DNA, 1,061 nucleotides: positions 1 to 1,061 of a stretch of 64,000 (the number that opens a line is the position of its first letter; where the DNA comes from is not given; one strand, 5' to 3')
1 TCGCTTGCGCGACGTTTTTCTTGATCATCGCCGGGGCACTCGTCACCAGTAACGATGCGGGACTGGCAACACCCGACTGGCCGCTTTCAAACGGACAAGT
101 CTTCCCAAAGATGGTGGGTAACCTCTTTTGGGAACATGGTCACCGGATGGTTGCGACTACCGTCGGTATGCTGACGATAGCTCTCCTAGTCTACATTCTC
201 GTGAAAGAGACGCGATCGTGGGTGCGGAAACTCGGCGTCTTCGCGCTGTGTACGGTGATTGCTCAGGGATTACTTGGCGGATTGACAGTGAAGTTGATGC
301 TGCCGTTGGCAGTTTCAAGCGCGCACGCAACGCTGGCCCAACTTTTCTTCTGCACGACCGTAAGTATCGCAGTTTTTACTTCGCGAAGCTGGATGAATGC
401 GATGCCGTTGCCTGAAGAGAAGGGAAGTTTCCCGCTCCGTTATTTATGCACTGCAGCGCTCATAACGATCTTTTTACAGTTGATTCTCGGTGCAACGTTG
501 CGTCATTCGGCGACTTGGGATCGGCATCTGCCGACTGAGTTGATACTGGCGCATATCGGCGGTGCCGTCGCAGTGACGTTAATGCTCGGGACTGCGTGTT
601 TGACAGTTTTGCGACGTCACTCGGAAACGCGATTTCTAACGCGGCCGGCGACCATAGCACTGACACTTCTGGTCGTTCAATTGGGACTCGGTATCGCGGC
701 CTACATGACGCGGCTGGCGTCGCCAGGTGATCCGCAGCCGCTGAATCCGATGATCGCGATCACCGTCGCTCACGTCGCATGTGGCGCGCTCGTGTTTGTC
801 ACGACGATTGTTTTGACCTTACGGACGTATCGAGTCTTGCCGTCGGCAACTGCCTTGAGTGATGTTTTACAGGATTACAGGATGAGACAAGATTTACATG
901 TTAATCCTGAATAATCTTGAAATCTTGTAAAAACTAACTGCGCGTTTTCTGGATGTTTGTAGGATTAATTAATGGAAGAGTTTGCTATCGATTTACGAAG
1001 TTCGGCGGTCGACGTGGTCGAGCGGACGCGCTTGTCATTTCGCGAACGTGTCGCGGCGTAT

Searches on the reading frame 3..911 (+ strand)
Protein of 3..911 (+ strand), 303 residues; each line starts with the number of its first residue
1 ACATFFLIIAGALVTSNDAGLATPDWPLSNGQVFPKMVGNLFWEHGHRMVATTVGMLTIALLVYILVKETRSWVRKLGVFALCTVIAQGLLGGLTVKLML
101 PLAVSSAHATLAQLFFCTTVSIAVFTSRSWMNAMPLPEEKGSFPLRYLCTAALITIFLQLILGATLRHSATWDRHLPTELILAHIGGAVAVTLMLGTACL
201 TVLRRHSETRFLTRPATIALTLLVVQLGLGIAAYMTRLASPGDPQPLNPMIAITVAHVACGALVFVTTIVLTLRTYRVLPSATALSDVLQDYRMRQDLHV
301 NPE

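Call 71: search_protein_families(library=pfam, alignment_id=A4, max_evalue=0.00001)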
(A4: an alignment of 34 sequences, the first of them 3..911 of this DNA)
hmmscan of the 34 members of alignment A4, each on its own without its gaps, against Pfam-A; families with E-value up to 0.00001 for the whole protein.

A. member 1, window:3-911:+ (303 aa): 1 family
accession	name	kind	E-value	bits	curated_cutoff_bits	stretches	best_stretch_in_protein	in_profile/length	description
PF02628.20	COX15-CtaA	-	6.7e-22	78.4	29.9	1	41-169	75-207/322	Cytochrome oxidase assembly protein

B. families by the number of members that match (of 34 scanned): 70 families (the first 25 are shown)
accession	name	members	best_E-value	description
PF00510.24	COX3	3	1.8e-15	Cytochrome c oxidase subunit III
PF00072.30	Response_reg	2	5.6e-31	Response regulator receiver domain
PF02954.25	HTH_8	2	1.3e-12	Bacterial regulatory protein, Fis family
PF00115.25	COX1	1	3e-142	Cytochrome C and Quinol oxidase polypeptide I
PF25183.1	OMP_b-brl_4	1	1.9e-134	Outer membrane beta barrel domain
PF00676.26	E1_dh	1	6.3e-95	Dehydrogenase E1 component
PF00198.28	2-oxoacid_dh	1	7.5e-85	2-oxoacid dehydrogenases acyltransferase (catalytic domain)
PF03190.21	Thioredox_DsbH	1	6.3e-79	Protein of unknown function, DUF255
PF00158.32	Sigma54_activat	1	2.8e-72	Sigma-54 interaction domain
PF01040.23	UbiA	1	2.8e-56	UbiA prenyltransferase family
PF01434.24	Peptidase_M41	1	8.7e-50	Peptidase family M41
PF00625.27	Guanylate_kin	1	2.3e-45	Guanylate kinase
PF00664.28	ABC_membrane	1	2.5e-45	ABC transporter transmembrane region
PF02779.29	Transket_pyr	1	7.3e-45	Transketolase, pyrimidine binding domain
PF02780.25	Transketolase_C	1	1.9e-44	Transketolase, C-terminal domain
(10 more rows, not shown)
